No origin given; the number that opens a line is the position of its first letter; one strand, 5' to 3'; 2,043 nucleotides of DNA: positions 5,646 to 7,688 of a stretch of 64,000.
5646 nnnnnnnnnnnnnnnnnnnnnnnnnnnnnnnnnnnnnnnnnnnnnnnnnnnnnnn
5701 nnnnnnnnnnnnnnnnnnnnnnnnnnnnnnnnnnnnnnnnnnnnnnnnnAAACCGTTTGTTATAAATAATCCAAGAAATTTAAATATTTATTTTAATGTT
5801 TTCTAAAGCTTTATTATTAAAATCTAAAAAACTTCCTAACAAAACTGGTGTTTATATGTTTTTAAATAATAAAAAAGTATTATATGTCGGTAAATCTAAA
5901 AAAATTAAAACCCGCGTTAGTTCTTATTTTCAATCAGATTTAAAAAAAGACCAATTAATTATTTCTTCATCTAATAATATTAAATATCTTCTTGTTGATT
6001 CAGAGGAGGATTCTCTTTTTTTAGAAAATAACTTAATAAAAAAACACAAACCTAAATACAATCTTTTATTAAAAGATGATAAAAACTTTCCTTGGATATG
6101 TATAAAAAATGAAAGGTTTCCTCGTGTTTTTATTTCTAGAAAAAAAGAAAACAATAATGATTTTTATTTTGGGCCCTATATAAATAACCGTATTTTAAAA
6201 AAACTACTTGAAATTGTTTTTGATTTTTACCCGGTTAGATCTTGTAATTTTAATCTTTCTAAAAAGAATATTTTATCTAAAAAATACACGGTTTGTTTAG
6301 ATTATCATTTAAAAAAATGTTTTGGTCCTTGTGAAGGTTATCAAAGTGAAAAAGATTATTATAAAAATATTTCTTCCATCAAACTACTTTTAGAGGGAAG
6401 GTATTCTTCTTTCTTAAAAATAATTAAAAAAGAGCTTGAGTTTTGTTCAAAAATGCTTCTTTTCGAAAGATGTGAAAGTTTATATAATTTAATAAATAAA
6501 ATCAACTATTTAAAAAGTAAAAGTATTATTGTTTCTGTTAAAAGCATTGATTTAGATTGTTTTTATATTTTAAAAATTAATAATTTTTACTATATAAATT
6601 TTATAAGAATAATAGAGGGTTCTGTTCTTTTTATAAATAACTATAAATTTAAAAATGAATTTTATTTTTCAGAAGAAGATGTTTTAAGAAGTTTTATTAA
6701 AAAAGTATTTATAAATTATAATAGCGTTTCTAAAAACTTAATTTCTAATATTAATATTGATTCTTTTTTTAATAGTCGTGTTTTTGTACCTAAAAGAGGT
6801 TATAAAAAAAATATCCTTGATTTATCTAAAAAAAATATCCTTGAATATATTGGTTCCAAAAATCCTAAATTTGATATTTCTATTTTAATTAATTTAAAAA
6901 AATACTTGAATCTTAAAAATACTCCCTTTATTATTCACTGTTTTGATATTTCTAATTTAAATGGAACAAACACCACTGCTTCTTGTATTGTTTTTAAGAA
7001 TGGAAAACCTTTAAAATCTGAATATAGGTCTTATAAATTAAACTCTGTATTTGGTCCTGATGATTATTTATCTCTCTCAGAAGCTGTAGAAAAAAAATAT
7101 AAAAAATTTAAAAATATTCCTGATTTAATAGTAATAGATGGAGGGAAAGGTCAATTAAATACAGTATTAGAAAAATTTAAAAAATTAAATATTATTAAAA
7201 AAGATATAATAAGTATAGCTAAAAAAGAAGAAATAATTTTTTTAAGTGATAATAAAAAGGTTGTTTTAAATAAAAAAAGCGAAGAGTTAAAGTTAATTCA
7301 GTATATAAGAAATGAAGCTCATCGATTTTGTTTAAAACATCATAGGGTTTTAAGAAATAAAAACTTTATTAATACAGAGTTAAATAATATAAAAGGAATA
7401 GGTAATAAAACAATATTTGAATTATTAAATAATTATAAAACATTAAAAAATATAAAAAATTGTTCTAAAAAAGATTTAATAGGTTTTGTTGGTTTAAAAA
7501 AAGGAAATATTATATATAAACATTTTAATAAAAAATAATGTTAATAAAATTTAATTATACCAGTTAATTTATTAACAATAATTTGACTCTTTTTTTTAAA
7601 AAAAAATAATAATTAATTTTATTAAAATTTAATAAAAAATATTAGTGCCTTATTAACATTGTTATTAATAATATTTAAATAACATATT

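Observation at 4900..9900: AT-extreme compositional trough of about 5 kb that engulfs the core genes asd and uvrC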

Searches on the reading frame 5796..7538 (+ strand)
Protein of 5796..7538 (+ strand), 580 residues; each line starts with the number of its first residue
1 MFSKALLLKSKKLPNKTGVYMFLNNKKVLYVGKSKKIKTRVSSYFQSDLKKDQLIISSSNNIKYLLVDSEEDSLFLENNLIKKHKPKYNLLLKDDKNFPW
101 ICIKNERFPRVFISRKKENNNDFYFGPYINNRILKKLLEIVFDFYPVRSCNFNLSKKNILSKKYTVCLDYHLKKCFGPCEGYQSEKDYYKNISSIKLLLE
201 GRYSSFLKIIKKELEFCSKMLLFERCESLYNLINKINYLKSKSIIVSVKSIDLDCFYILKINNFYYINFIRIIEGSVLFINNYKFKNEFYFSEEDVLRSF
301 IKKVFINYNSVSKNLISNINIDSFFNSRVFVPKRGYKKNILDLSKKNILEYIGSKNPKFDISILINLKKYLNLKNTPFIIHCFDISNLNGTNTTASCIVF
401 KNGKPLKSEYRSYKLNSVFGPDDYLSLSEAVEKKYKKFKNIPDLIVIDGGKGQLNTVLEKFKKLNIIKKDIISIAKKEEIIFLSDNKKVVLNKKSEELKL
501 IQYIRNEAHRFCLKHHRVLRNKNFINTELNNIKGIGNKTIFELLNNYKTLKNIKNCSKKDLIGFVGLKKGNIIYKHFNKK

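Call 5: find_encoding_contigs(protein=window:5796-7538:+, flank=10000, max_places=6)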
Protein window:5796-7538:+ (580 aa): 6 contigs read that carry it; 4 places shown.
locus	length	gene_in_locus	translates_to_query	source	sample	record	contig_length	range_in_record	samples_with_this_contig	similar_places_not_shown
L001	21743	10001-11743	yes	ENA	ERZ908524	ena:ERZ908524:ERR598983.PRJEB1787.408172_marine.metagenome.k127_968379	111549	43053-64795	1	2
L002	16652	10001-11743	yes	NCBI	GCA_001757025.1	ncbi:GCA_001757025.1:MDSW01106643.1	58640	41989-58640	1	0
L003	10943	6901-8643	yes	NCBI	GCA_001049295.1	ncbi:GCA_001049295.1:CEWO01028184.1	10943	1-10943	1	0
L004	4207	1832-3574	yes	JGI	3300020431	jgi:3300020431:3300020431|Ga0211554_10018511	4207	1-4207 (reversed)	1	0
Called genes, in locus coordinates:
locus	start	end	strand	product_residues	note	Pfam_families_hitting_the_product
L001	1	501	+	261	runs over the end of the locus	PF00106:adh_short, PF13561:adh_short_C2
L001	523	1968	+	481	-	PF00171:Aldedh, PF05893:LuxC (weak)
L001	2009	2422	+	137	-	PF01042:Ribonuc_L-PSP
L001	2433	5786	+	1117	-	PF00133:tRNA-synt_1, PF09334:tRNA-synt_1g (weak), PF08264:Anticodon_1, PF19302:DUF5915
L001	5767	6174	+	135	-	PF01258:zf-dskA_traR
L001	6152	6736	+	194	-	PF01252:Peptidase_A8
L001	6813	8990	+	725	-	PF03030:H_PPase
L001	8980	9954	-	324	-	PF01118:Semialdhyde_dh, PF02800:Gp_dh_C (faint), PF02774:Semialdhyde_dhC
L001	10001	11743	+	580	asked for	PF01541:GIY-YIG (weak), PF27096:UvrC_M, PF22920:UvrC_RNaseH (faint), PF08459:UvrC_RNaseH_dom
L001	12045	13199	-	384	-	-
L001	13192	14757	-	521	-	PF00005:ABC_tran, PF02463:SMC_N (faint), PF13304:AAA_21 (faint), PF00005:ABC_tran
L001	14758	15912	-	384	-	PF00144:Beta-lactamase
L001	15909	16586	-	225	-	PF21948:LplA-B_cat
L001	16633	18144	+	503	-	PF01336:tRNA_anti-codon, PF00152:tRNA-synt_2, PF01409:tRNA-synt_2d (faint)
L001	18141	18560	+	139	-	PF02502:LacAB_rpiB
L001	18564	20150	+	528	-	PF04389:Peptidase_M28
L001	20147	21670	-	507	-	PF00171:Aldedh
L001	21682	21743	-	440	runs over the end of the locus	PF02163:Peptidase_M50, PF13180:PDZ_2 (faint), PF17820:PDZ_6 (weak)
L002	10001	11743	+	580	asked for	PF01541:GIY-YIG (weak), PF27096:UvrC_M, PF22920:UvrC_RNaseH (faint), PF08459:UvrC_RNaseH_dom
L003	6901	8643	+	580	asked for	PF01541:GIY-YIG (weak), PF27096:UvrC_M, PF22920:UvrC_RNaseH (faint), PF08459:UvrC_RNaseH_dom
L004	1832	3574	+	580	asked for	PF01541:GIY-YIG (weak), PF27096:UvrC_M, PF22920:UvrC_RNaseH (faint), PF08459:UvrC_RNaseH_dom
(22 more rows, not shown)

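Call 6: search_protein_families(library=pfam, proteins=[window:5796-7538:+])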
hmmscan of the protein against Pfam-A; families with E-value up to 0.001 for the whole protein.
window:5796-7538:+ (580 aa): 4 families
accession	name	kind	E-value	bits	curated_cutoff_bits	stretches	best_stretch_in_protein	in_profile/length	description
PF08459.17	UvrC_RNaseH_dom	-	5.2e-46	156.8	22.3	1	368-512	1-158/159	UvrC RNAse H endonuclease domain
PF01541.30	GIY-YIG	-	9.2e-08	32.7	22.6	1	17-89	2-78/78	GIY-YIG catalytic domain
PF22920.2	UvrC_RNaseH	-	2.3e-07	31.2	24.3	1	252-352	1-113/116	UvrC Ribonuclease H-like domain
PF14520.12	HHH_5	-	0.00031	21.6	27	1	528-567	3-43/57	Helix-hairpin-helix domain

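Call 10: find_homologous_proteins(query=window:5796-7538:+, max_evalue=1e-20)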
Query window:5796-7538:+ (580 aa): 7947 proteins with E <= 1e-20 among 8000 candidates; the best 120 are listed.
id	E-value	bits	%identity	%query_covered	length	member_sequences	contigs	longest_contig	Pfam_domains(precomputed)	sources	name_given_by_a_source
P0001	0.0e+0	1239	100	100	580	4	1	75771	PF27096.1,PF01541.31,PF22920.3,PF08459.18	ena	-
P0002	0.0e+0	1034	83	100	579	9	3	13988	PF27096.1,PF14520.13,PF01541.31,PF08459.18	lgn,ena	-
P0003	7.3e-241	819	66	98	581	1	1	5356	PF27096.1,PF01541.31,PF08459.18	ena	-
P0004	9.7e-219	746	61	100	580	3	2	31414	PF27096.1,PF22920.3,PF08459.18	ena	-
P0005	2.1e-214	731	61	100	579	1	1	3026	PF27096.1,PF01541.31,PF08459.18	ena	-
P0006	1.5e-208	712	59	100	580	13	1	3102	PF27096.1,PF01541.31,PF08459.18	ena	-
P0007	3.5e-207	707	59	100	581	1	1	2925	PF27096.1,PF01541.31,PF08459.18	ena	-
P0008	7.4e-206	703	59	99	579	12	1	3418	PF27096.1,PF01541.31,PF22920.3,PF08459.18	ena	-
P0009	1.0e-205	703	59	100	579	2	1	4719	PF27096.1,PF01541.31,PF22920.3,PF08459.18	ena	-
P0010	1.4e-205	702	59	100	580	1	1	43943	PF27096.1,PF01541.31,PF08459.18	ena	-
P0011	1.8e-205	702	59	99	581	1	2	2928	PF27096.1,PF01541.31,PF08459.18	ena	-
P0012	2.1e-205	702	58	100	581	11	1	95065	PF27096.1,PF01541.31,PF08459.18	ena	-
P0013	1.2e-204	699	58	100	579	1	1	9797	PF27096.1,PF01541.31,PF08459.18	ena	-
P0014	5.3e-198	677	57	99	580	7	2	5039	PF27096.1,PF01541.31,PF08459.18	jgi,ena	-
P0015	3.0e-197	675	59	97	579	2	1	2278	PF27096.1,PF01541.31,PF08459.18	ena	-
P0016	7.5e-196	670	57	99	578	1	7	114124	PF27096.1,PF14520.13,PF22920.3,PF08459.18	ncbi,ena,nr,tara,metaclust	ncbi:MAG: excinuclease ABC subunit C [Flavobacteriales bacterium]|nr:excinuclease ABC subunit C [Fla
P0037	1.1e-172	594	51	100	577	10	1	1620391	PF27096.1,PF02151.26,PF01541.31,PF08459.18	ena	-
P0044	1.4e-154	534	47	100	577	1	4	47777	PF27096.1,PF01541.31,PF08459.18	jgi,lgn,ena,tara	tara:strand:+ start:2477 stop:4210 length:1734 start_codon:yes stop_codon:yes gene_type:complete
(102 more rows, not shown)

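Call 13: find_encoding_contigs(protein=P0002, flank=10000, max_places=3)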
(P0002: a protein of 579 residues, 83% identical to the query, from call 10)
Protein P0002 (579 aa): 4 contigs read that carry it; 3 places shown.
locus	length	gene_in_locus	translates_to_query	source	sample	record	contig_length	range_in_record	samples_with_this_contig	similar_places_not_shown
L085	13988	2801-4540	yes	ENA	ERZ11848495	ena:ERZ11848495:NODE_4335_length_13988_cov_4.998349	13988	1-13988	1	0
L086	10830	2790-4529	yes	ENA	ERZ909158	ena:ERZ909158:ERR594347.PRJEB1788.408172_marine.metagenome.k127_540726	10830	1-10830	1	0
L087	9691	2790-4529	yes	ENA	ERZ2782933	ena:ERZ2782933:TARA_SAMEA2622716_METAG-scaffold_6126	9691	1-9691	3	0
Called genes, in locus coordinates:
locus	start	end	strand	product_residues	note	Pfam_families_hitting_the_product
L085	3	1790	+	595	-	?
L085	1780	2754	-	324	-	PF01118:Semialdhyde_dh, PF02774:Semialdhyde_dhC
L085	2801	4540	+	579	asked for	PF01541:GIY-YIG (weak), PF27096:UvrC_M, PF08459:UvrC_RNaseH_dom, PF14520:HHH_5 (faint)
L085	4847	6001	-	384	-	-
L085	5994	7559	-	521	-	PF00005:ABC_tran, PF02463:SMC_N (faint), PF13401:AAA_22 (faint), PF13304:AAA_21 (weak), PF00005:ABC_tran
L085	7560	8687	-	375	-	PF00144:Beta-lactamase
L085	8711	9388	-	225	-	PF21948:LplA-B_cat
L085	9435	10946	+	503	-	PF01336:tRNA_anti-codon, PF00152:tRNA-synt_2, PF01409:tRNA-synt_2d (faint)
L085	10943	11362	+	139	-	PF02502:LacAB_rpiB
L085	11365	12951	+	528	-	PF04389:Peptidase_M28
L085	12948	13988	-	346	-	?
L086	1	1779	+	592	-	?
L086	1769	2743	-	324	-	PF01118:Semialdhyde_dh, PF02774:Semialdhyde_dhC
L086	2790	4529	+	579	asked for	PF01541:GIY-YIG (weak), PF27096:UvrC_M, PF08459:UvrC_RNaseH_dom, PF14520:HHH_5 (faint)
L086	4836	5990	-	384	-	-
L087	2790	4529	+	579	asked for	PF01541:GIY-YIG (weak), PF27096:UvrC_M, PF08459:UvrC_RNaseH_dom, PF14520:HHH_5 (faint)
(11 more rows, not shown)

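Call 14: find_encoding_contigs(protein=P0004, flank=10000, max_places=2)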
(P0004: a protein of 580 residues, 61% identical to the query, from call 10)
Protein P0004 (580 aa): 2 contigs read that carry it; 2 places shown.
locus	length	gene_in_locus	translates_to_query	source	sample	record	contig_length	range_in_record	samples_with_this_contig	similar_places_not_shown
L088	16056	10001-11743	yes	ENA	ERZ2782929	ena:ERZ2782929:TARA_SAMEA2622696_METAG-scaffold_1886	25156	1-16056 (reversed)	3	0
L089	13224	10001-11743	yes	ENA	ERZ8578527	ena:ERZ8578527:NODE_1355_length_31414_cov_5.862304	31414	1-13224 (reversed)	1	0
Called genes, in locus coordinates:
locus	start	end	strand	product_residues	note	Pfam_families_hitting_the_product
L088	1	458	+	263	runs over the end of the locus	PF00106:adh_short, PF08659:KR (weak), PF13561:adh_short_C2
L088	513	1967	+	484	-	PF00171:Aldedh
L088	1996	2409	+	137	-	PF01042:Ribonuc_L-PSP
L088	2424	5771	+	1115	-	PF00133:tRNA-synt_1, PF09334:tRNA-synt_1g (faint), PF08264:Anticodon_1, PF19302:DUF5915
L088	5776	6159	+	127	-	PF01258:zf-dskA_traR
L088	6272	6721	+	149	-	PF01252:Peptidase_A8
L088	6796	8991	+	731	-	PF03030:H_PPase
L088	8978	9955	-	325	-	PF01118:Semialdhyde_dh, PF02774:Semialdhyde_dhC, PF02800:Gp_dh_C (weak)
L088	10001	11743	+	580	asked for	PF27096:UvrC_M, PF22920:UvrC_RNaseH (faint), PF08459:UvrC_RNaseH_dom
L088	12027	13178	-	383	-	-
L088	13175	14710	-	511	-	PF00005:ABC_tran, PF02463:SMC_N (faint), PF13304:AAA_21 (faint), PF13401:AAA_22 (faint), PF00005:ABC_tran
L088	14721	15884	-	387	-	PF00144:Beta-lactamase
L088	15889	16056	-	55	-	?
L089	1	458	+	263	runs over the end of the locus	PF00106:adh_short, PF08659:KR (weak), PF13561:adh_short_C2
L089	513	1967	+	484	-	PF00171:Aldedh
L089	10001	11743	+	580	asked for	PF27096:UvrC_M, PF22920:UvrC_RNaseH (faint), PF08459:UvrC_RNaseH_dom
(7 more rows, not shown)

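Call 17: find_encoding_contigs(protein=P0037, flank=10000, max_places=2)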
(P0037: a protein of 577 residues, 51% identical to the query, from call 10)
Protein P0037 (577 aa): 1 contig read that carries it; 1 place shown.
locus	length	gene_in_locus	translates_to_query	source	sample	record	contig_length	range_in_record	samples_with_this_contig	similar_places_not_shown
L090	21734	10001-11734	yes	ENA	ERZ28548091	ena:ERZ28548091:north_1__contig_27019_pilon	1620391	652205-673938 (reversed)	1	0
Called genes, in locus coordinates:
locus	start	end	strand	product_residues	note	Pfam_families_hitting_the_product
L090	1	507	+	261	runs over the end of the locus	PF00106:adh_short, PF08659:KR (weak), PF13561:adh_short_C2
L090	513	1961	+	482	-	PF00171:Aldedh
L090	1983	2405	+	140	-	PF01042:Ribonuc_L-PSP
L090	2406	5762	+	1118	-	PF00133:tRNA-synt_1, PF09334:tRNA-synt_1g, PF08264:Anticodon_1, PF19302:DUF5915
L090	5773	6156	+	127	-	PF01258:zf-dskA_traR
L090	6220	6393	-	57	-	-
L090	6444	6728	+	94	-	PF01252:Peptidase_A8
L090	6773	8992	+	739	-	PF03030:H_PPase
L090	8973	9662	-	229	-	PF02774:Semialdhyde_dhC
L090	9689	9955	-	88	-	PF01118:Semialdhyde_dh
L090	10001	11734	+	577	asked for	PF01541:GIY-YIG, PF27096:UvrC_M, PF02151:UVR (faint), PF08459:UvrC_RNaseH_dom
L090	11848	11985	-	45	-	-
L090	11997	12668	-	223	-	-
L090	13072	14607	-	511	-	PF02463:SMC_N (weak), PF00005:ABC_tran, PF13304:AAA_21 (faint), PF00005:ABC_tran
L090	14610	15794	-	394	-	PF00144:Beta-lactamase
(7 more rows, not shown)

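Call 18: find_encoding_contigs(protein=P0016, flank=10000, max_places=2)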
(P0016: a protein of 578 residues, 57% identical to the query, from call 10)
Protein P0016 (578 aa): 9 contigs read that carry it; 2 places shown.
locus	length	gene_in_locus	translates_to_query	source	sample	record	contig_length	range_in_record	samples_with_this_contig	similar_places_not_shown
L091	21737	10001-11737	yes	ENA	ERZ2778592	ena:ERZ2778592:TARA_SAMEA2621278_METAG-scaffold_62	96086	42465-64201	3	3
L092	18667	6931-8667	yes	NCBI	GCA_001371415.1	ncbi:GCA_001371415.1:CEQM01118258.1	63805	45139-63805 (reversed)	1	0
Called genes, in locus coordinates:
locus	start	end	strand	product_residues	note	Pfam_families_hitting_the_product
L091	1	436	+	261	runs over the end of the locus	PF00106:adh_short, PF13561:adh_short_C2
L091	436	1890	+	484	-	PF00171:Aldedh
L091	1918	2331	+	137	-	PF01042:Ribonuc_L-PSP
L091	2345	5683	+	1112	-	PF00133:tRNA-synt_1, PF09334:tRNA-synt_1g (weak), PF08264:Anticodon_1, PF19302:DUF5915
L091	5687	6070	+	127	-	PF01258:zf-dskA_traR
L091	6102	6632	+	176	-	PF01252:Peptidase_A8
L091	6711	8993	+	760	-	PF03030:H_PPase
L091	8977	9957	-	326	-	PF01118:Semialdhyde_dh, PF02774:Semialdhyde_dhC, PF02800:Gp_dh_C (weak)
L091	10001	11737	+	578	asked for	PF27096:UvrC_M, PF22920:UvrC_RNaseH (weak), PF08459:UvrC_RNaseH_dom, PF14520:HHH_5 (faint)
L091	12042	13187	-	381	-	-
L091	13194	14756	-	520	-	PF02463:SMC_N (faint), PF00005:ABC_tran, PF13304:AAA_21 (weak), PF00005:ABC_tran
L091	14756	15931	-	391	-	PF00144:Beta-lactamase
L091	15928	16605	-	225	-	PF21948:LplA-B_cat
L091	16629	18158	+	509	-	PF01336:tRNA_anti-codon, PF00152:tRNA-synt_2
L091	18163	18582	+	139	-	PF02502:LacAB_rpiB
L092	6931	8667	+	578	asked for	PF27096:UvrC_M, PF22920:UvrC_RNaseH (weak), PF08459:UvrC_RNaseH_dom, PF14520:HHH_5 (faint)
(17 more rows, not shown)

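Call 32: find_homologous_proteins(query=L001:523-1968:+, max_evalue=1e-100)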
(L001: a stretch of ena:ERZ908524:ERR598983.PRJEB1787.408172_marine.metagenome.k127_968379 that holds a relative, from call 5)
Query L001:523-1968:+ (481 aa): 7998 proteins with E <= 1e-100 among 8000 candidates; the best 120 are listed.
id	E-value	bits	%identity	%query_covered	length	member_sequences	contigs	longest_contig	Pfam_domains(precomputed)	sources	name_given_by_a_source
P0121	0.0e+0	1016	91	100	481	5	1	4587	PF05893.20,PF00171.28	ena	-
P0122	1.2e-294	995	90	100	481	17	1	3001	PF00171.28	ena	-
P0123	1.4e-252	857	76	100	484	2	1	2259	PF05893.20,PF00171.28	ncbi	-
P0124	1.6e-252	856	75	100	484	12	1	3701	PF00171.28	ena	-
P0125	4.0e-252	855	76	100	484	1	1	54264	PF00171.28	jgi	-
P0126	1.4e-249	847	74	100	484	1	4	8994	PF00171.28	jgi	jgi:aminomuconate-semialdehyde/2-hydroxymuconate-6-semialdehyde dehydrogenase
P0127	5.2e-249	845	74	100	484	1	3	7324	PF05893.20,PF00171.28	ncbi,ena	-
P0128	6.7e-248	841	73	100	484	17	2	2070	PF00171.28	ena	-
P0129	1.3e-247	840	74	100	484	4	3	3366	PF00171.28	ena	-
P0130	8.5e-247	837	73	100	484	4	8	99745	PF05893.20,PF00171.28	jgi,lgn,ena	-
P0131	1.5e-246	837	75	100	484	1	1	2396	PF05893.20,PF00171.28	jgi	jgi:aminomuconate-semialdehyde/2-hydroxymuconate-6-semialdehyde dehydrogenase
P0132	3.3e-244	829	74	100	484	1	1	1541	PF00171.28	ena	-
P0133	3.9e-244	829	73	100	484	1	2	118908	PF00171.28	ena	-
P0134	4.5e-244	828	74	100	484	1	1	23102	PF00171.28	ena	-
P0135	7.2e-244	828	73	100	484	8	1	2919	PF05893.20,PF00171.28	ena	-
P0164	5.1e-229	779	68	100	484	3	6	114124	PF00171.28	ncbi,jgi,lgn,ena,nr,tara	ncbi:MAG: 2-hydroxymuconic semialdehyde dehydrogenase [Flavobacteriales bacterium]|nr:2-hydroxymucon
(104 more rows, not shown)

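Call 33: find_encoding_contigs(protein=P0164, flank=10000, max_places=2)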
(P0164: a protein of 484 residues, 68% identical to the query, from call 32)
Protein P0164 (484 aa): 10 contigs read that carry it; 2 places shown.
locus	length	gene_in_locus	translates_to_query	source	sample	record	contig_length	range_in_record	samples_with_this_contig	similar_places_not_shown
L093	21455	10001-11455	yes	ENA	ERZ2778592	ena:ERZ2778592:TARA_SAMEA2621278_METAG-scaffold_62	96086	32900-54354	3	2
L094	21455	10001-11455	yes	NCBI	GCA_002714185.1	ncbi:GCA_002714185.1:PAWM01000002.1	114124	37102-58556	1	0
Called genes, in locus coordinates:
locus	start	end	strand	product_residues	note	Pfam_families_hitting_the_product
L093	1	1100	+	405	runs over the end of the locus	PF00155:Aminotran_1_2, PF00266:Aminotran_5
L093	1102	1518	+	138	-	PF02657:SufE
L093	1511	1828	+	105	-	PF01883:FeS_assembly_P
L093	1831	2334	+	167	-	PF10652:DUF2480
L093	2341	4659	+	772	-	PF10459:Peptidase_S46, PF00089:Trypsin (faint), PF13365:Trypsin_2 (faint)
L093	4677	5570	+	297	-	PF27100:DcsG_N, PF02955:GSH-S_ATP (weak)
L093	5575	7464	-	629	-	PF13522:GATase_6 (faint), PF13537:GATase_7 (faint)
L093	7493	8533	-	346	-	PF04909:Amidohydro_2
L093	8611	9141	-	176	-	PF06052:3-HAO, PF07883:Cupin_2 (weak)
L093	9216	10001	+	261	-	PF00106:adh_short, PF13561:adh_short_C2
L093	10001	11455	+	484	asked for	PF00171:Aldedh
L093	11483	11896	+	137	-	PF01042:Ribonuc_L-PSP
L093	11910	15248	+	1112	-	PF00133:tRNA-synt_1, PF09334:tRNA-synt_1g (weak), PF08264:Anticodon_1, PF19302:DUF5915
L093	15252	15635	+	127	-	PF01258:zf-dskA_traR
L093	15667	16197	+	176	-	PF01252:Peptidase_A8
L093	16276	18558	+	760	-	PF03030:H_PPase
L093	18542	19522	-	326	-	PF01118:Semialdhyde_dh, PF02774:Semialdhyde_dhC, PF02800:Gp_dh_C (weak)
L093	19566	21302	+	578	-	PF27096:UvrC_M, PF22920:UvrC_RNaseH (weak), PF08459:UvrC_RNaseH_dom, PF14520:HHH_5 (faint)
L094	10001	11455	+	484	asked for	PF00171:Aldedh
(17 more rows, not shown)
